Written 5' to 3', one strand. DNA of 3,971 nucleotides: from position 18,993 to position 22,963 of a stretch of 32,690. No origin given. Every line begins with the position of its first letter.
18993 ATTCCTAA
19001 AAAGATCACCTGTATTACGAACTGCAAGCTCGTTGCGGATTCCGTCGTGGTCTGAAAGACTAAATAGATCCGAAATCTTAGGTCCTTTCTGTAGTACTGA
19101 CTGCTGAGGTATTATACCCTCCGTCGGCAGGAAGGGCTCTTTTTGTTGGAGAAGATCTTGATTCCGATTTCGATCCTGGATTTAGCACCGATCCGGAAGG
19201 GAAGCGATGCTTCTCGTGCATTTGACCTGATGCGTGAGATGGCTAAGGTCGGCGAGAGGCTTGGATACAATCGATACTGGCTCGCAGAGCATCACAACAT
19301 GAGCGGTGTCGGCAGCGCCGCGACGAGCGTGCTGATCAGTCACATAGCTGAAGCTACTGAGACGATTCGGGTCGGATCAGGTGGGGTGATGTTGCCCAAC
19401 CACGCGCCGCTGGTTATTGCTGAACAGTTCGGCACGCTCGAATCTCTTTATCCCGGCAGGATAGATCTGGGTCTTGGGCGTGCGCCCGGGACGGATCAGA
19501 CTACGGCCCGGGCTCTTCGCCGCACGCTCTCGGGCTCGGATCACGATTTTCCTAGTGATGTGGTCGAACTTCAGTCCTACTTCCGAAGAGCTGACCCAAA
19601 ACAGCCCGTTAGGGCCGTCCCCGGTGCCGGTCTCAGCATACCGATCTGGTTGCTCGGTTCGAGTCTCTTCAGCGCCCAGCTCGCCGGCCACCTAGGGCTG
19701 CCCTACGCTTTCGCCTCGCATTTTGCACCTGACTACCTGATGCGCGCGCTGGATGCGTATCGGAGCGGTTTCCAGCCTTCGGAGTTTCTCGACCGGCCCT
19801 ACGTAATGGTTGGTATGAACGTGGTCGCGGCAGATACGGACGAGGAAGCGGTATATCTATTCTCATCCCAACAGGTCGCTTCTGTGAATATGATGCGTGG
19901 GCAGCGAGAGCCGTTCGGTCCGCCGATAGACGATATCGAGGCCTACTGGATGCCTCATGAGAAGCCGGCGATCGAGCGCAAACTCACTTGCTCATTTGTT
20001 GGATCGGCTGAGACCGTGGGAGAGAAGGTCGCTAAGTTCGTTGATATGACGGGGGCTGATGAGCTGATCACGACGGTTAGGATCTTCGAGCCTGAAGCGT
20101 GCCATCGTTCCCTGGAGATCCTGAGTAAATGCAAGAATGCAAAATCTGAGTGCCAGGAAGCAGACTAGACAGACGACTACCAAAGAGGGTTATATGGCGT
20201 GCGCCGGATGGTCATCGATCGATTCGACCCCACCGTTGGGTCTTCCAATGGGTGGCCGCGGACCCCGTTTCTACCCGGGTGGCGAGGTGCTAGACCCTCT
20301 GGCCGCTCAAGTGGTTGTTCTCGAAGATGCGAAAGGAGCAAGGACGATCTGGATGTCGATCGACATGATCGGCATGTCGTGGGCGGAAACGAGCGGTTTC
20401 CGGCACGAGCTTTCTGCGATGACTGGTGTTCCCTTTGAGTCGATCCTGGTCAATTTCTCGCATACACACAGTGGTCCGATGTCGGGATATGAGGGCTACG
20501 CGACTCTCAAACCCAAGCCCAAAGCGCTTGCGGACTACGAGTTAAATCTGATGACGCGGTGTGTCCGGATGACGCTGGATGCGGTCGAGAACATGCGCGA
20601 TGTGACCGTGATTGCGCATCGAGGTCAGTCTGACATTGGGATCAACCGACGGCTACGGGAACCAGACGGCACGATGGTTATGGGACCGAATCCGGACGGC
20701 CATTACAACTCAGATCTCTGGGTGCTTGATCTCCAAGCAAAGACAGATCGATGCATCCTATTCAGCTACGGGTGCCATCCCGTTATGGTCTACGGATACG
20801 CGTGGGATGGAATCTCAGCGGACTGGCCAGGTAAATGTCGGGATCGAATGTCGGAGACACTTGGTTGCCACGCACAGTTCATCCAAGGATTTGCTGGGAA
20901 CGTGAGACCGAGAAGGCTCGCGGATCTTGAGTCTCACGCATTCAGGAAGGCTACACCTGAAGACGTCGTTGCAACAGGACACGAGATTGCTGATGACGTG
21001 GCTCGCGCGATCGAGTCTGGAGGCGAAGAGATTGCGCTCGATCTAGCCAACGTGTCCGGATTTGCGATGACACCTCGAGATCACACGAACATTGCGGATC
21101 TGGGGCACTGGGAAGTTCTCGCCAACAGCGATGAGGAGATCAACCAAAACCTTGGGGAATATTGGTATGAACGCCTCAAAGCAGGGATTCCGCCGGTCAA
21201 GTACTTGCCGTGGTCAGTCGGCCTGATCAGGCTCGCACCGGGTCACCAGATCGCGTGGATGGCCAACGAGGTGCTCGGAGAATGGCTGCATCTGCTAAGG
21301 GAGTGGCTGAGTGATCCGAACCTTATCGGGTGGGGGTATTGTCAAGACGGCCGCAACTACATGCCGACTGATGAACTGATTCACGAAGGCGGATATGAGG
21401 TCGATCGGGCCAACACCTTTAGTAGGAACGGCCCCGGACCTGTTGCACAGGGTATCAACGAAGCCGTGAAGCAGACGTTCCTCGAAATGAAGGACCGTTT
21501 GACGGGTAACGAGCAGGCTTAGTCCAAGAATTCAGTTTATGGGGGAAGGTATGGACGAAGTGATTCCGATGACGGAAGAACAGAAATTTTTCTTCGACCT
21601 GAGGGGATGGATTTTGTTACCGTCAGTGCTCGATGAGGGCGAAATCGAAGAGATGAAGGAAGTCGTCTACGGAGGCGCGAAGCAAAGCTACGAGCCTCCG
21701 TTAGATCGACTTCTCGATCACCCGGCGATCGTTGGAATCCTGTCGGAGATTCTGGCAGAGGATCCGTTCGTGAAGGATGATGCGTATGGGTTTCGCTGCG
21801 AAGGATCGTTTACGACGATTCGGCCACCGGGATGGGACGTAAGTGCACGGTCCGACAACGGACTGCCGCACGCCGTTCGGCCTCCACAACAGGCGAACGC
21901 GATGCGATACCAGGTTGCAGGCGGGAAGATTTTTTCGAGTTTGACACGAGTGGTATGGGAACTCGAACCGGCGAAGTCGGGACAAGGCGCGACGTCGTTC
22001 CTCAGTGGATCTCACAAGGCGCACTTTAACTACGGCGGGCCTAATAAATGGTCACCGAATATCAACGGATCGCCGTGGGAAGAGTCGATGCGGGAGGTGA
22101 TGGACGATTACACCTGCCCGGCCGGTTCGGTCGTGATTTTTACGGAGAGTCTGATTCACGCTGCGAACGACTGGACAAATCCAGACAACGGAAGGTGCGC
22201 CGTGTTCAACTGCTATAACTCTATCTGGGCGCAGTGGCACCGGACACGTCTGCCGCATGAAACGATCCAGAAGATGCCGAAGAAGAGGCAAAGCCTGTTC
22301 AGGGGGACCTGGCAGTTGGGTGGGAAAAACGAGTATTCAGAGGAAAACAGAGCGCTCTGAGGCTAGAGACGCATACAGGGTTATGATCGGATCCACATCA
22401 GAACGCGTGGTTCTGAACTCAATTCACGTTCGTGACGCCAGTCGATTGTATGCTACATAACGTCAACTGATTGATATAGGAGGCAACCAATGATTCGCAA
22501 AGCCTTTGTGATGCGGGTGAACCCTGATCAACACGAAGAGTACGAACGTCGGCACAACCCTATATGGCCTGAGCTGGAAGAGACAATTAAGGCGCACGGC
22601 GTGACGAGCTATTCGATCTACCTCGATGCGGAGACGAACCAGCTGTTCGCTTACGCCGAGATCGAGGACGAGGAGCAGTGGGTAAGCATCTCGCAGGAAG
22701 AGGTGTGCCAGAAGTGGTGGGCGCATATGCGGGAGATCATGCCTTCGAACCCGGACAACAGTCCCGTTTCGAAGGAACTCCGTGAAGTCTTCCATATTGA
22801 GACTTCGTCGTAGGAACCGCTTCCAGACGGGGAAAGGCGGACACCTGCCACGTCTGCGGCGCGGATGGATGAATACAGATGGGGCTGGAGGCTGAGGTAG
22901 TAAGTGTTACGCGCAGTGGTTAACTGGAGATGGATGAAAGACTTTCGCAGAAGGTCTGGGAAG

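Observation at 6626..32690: Nine PhyH-family Fe(II)/2OG oxygenase genes packed into one 26-kb stretch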

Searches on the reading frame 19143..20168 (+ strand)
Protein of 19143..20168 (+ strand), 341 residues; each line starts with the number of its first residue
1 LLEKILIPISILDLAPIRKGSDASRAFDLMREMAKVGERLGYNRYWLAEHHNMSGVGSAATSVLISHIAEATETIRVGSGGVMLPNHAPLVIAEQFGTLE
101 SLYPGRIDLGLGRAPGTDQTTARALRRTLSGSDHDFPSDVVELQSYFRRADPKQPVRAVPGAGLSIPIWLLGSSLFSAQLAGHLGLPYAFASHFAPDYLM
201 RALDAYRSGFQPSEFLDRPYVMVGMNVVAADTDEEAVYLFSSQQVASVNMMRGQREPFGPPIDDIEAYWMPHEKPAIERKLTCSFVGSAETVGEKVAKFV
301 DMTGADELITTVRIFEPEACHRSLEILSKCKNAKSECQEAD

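Call 5: search_protein_families(library=pfam, proteins=[window:19143-20168:+], max_evalue=0.001)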
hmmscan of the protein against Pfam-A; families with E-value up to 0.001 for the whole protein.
window:19143-20168:+ (341 aa): 1 family
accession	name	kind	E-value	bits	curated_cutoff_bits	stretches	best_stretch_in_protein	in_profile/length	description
PF00296.26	Bac_luciferase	-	1.2e-43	150.2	27.9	1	10-302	4-310/314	Luciferase-like monooxygenase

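Call 44: search_protein_families(library=ncbifam, proteins=[window:19143-20168:+], max_evalue=0.00001)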
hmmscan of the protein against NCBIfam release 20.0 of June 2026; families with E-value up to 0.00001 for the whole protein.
window:19143-20168:+ (341 aa): 17 families
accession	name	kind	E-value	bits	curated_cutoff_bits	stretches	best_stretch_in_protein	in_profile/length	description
NF007802.0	PRK10508.1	equivalog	5.9e-132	439.8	540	1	6-332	5-331/335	luciferase-like monooxygenase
TIGR03558.1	oxido_grp_1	subfamily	6.1e-129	429.9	166.95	1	9-329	1-324/325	MsnO8 family LLM class oxidoreductase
TIGR03858.1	LLM_2I7G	subfamily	2.2e-13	49.9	462.25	1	28-114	27-111/337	Atu2307/SP_0267 family LLM class monooxygenase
TIGR04027.1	LLM_KPN_01858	hypoth_equivalog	4.5e-13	48.9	412.9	1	22-119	14-111/326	putative FMN-dependent luciferase-like monooxygenase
TIGR04020.1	seco_metab_LLM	subfamily_domain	5e-13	48.9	244.45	1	23-112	14-104/341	MupA/Atu3671 family FMN-dependent luciferase-like monooxygenase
TIGR04036.1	LLM_CE1758_fam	subfamily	5.6e-11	41.8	479.1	1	21-114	22-113/355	CE1758 family FMN-dependent luciferase-like monooxygenase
TIGR03619.1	F420_Rv2161c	subfamily_domain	2.4e-10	40.5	166.9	1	32-112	2-97/247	TIGR03619 family F420-dependent LLM class oxidoreductase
TIGR03857.1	F420_MSMEG_2249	hypoth_equivalog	5.6e-10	39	218.4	1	30-116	17-97/329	TIGR03857 family LLM class F420-dependent oxidoreductase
TIGR03620.1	F420_MSMEG_4141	subfamily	1.5e-08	34.3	219.8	1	30-116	20-99/280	TIGR03620 family F420-dependent LLM class oxidoreductase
TIGR03621.1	F420_MSMEG_2516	subfamily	1e-07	31.4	213.15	1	28-112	14-93/295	TIGR03621 family F420-dependent LLM class oxidoreductase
NF002619.0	PRK02271.1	equivalog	1.2e-07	31.4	276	1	30-121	16-99/329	5,10-methylenetetrahydromethanopterin reductase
TIGR03555.1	F420_mer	equivalog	2.9e-07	30.2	348.7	1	31-116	15-93/325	5,10-methylenetetrahydromethanopterin reductase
TIGR03560.1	F420_Rv1855c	subfamily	5e-07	29.7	231.4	1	21-114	6-105/227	TIGR03560 family F420-dependent LLM class oxidoreductase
NF052254.1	luciferase_Alph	exception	6.7e-07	28.8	600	1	27-113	21-107/354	luciferase subunit alpha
TIGR04024.1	F420_NP1902A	hypoth_equivalog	1.9e-06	26.9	345.4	0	26-114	13-95/330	TIGR04024 family LLM class F420-dependent oxidoreductase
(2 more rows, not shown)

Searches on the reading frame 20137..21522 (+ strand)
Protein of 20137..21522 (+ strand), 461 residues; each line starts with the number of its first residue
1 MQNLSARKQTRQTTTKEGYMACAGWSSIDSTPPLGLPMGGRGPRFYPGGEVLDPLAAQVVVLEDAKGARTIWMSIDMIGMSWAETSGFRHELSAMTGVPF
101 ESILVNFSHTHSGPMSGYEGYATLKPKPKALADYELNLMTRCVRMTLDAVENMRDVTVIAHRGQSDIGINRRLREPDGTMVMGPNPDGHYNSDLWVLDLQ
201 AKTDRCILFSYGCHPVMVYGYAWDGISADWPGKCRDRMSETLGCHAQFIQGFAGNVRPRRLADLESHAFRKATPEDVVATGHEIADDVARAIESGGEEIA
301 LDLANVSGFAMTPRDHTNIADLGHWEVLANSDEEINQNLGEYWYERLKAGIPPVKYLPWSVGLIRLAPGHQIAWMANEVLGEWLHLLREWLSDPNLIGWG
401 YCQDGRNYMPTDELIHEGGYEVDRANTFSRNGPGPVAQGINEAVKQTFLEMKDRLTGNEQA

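Call 5: search_protein_families(library=pfam, proteins=[window:20137-21522:+], max_evalue=0.001)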
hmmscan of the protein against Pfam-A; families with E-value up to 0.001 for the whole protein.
window:20137-21522:+ (461 aa): 0 families

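Call 15: search_protein_families(library=ncbifam, proteins=[window:20137-21522:+], max_evalue=0.01)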
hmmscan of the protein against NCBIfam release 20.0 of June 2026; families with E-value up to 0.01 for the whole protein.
window:20137-21522:+ (461 aa): 0 families

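Call 45: search_protein_families(library=pfam, proteins=[window:20137-21522:+], max_evalue=1)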
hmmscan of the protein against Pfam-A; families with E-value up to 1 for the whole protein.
window:20137-21522:+ (461 aa): 0 families

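Call 55: search_solved_structures(query=window:20137-21522:+, max_evalue=10)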
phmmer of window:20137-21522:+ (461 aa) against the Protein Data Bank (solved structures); distinct sequences matched with E-value up to 10: 0.

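Call 57: find_homologous_proteins(query=window:20137-21522:+, max_evalue=0.00001)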
Query window:20137-21522:+ (461 aa): 686 proteins with E <= 0.00001 among 8000 candidates; the best 120 are listed.
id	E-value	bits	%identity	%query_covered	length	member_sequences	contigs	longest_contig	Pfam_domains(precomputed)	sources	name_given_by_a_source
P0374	0.0e+0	1089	99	100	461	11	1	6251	-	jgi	jgi:neutral ceramidase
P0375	1.0e-223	762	73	93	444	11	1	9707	-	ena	-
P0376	2.5e-222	757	71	95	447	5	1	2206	-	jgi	-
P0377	1.9e-220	751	71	94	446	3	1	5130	-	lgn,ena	-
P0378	2.1e-220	751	72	93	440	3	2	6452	-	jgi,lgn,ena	jgi:neutral ceramidase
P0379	3.4e-220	750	72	95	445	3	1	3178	-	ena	-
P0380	7.2e-219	746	71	94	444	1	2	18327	-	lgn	-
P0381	2.1e-217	741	72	94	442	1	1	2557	-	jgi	jgi:neutral ceramidase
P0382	9.8e-211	719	70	94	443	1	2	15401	-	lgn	-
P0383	2.0e-210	718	68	95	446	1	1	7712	-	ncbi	-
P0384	6.0e-208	710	69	95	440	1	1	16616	PF04734.19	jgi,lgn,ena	-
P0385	2.4e-207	708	69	91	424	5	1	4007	-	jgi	jgi:neutral ceramidase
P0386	4.6e-207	707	67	95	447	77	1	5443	-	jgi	jgi:neutral ceramidase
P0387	4.1e-205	700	70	91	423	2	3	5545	-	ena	-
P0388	7.2e-203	693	67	95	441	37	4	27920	-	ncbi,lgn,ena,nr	ncbi:MAG: hypothetical protein QGG05_03770 [Candidatus Latescibacteria bacterium]|nr:hypothetical pr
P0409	8.6e-185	633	62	95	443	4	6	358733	-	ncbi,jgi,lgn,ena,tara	tara:strand:+ start:2269 stop:3600 length:1332 start_codon:yes stop_codon:yes gene_type:complete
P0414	7.6e-180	617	60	94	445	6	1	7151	PF04734.19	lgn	-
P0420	8.2e-178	610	60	94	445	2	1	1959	PF04734.19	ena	-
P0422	2.8e-177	609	59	94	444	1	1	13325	PF04734.19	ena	-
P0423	6.3e-177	607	59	95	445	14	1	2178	PF04734.19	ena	-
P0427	7.2e-175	601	58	94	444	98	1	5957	PF04734.19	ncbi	-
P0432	3.6e-174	598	59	94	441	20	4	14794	PF04734.19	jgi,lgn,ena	-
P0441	5.5e-171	588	57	94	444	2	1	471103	-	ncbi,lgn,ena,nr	ncbi:MAG: hypothetical protein OYM47_18745 [Gemmatimonadota bacterium]|nr:hypothetical protein [Gemm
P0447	4.2e-168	578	57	95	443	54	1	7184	PF04734.19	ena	-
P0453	6.2e-164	565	58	95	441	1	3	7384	PF04734.19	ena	-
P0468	1.7e-150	520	51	94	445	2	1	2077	PF04734.19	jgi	-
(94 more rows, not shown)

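Call 64: find_encoding_contigs(protein=P0441, flank=10000, max_places=1)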
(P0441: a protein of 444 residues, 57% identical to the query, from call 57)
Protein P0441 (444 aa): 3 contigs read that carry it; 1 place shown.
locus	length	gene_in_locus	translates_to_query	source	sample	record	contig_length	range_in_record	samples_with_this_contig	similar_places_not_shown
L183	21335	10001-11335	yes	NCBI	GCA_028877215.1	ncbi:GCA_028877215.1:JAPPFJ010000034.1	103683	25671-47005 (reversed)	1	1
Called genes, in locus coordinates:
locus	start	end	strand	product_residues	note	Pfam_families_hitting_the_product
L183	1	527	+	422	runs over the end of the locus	PF00070:Pyr_redox (faint), PF00890:FAD_binding_2 (faint), PF01266:DAO, PF01494:FAD_binding_3 (faint), PF03486:HI0933_like (faint), PF07992:Pyr_redox_2 (faint), PF13450:NAD_binding_8 (weak), PF13738:Pyr_redox_3 (faint)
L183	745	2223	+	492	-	PF00884:Sulfatase, PF01663:Phosphodiest (faint), PF16347:SGSH_C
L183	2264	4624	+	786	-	PF19543:GH123_N, PF14871:GHL6 (weak), PF19543:GH123_N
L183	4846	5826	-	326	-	PF01261:AP_endonuc_2, PF03786:UxuA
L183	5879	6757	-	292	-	PF05721:PhyH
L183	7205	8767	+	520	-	-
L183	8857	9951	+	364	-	PF02746:MR_MLE_N, PF13378:MR_MLE_C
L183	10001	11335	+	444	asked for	-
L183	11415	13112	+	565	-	PF01019:G_glu_transpept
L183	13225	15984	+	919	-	PF07940:Hepar_II_III_C (weak)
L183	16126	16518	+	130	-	-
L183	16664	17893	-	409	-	PF04734:Ceramidase_alk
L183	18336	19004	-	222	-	PF00923:TAL_FSA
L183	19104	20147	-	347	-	PF00348:polyprenyl_synt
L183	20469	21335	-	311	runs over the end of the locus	PF01408:GFO_IDH_MocA, PF22725:GFO_IDH_MocA_C3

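Call 65: find_encoding_contigs(protein=P0409, flank=10000, max_places=1)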
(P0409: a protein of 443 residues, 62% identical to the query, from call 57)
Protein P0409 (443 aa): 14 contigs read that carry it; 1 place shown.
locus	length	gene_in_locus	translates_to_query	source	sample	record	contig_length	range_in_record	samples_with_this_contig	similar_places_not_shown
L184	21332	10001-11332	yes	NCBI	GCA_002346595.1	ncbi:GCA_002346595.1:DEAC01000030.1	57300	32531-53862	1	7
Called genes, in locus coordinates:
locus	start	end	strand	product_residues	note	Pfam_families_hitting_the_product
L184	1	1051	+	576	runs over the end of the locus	PF00496:SBP_bac_5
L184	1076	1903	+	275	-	PF14100:DUF6807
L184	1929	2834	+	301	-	PF00892:EamA (weak)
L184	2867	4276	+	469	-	PF00884:Sulfatase, PF16347:SGSH_C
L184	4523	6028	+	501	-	PF00884:Sulfatase, PF01663:Phosphodiest (faint), PF16347:SGSH_C (weak)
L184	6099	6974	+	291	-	-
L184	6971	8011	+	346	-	PF01408:GFO_IDH_MocA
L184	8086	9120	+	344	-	PF02826:2-Hacid_dh_C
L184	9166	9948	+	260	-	PF05853:BKACE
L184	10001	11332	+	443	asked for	-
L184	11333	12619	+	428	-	PF00202:Aminotran_3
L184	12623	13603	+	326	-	PF24827:AstE_AspA_cat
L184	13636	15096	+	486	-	PF00884:Sulfatase, PF01663:Phosphodiest, PF16347:SGSH_C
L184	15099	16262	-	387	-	PF00871:Acetate_kinase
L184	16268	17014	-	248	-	PF01182:Glucosamine_iso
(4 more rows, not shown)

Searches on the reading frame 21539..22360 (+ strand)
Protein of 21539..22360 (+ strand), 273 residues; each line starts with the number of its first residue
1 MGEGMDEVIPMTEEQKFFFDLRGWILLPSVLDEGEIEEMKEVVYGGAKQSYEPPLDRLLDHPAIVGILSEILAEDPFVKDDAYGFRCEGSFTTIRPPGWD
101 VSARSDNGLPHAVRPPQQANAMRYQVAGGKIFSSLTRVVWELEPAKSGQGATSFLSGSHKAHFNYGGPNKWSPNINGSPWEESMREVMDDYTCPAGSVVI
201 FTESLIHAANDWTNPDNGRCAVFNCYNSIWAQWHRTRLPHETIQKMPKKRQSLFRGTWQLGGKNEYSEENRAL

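Call 3: search_protein_families(library=pfam, proteins=[window:21539-22360:+], max_evalue=0.01)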
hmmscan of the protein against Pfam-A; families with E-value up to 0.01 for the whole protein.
window:21539-22360:+ (273 aa): 1 family
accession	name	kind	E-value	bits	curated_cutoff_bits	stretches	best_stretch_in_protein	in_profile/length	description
PF05721.19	PhyH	-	1.1e-05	26.2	22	1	114-214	109-207/213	Phytanoyl-CoA dioxygenase (PhyH)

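Call 15: search_protein_families(library=ncbifam, proteins=[window:21539-22360:+], max_evalue=0.01)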
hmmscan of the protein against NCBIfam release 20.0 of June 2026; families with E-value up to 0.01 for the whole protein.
window:21539-22360:+ (273 aa): 0 families

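Call 31: search_solved_structures(query=window:21539-22360:+, max_evalue=1, show_alignments=1)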
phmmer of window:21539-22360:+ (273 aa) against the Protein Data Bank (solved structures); distinct sequences matched with E-value up to 1: 5.
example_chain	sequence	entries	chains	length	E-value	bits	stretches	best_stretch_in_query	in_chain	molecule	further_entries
4xcb_A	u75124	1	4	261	8.5e-05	25.3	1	9-43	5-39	oxidase/hydroxylase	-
4xc9_A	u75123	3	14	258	0.00014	24.7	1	10-43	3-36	oxidase/hydroxylase | Putative oxidase/hydroxylase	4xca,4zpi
1yea_A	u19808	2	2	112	0.78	12.3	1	143-178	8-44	CYTOCHROME C | Cytochrome c iso-2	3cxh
3emr_A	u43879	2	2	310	0.8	12.3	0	5-64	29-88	EctD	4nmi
1ytc_A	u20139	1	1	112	0.81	12.3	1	143-178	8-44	YEAST ISO-2 CYTOCHROME C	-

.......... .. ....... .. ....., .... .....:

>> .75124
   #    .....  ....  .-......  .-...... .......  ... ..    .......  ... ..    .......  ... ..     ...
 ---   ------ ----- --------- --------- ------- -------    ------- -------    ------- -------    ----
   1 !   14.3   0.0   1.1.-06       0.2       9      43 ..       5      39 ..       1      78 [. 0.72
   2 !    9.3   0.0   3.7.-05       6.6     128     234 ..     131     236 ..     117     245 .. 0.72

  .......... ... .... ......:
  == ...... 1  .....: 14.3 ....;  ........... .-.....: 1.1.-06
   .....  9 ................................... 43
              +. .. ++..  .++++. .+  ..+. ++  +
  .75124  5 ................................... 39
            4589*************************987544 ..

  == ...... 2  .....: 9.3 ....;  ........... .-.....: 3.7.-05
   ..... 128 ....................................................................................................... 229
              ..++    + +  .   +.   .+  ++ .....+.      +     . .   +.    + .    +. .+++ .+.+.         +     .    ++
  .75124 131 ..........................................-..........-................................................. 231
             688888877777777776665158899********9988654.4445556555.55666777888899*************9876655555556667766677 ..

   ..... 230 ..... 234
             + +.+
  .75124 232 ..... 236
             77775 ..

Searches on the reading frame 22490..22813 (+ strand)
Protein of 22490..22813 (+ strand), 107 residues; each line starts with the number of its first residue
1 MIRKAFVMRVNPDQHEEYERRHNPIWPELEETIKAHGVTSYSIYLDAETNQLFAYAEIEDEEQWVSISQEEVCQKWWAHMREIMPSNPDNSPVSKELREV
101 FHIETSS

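Call 45: search_protein_families(library=pfam, proteins=[window:22490-22813:+], max_evalue=1)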
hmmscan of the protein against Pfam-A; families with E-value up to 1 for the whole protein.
window:22490-22813:+ (107 aa): 3 families
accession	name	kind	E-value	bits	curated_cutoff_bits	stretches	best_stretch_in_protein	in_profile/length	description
PF05336.19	rhaM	-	4.1e-32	110.9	23.4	1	3-102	1-104/105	L-rhamnose mutarotase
PF01593.30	Amino_oxidase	-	0.034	13.9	19.8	1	40-89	314-371/443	Flavin containing amine oxidoreductase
PF03992.22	ABM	-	0.096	13.3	23.1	1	1-76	1-75/78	Antibiotic biosynthesis monooxygenase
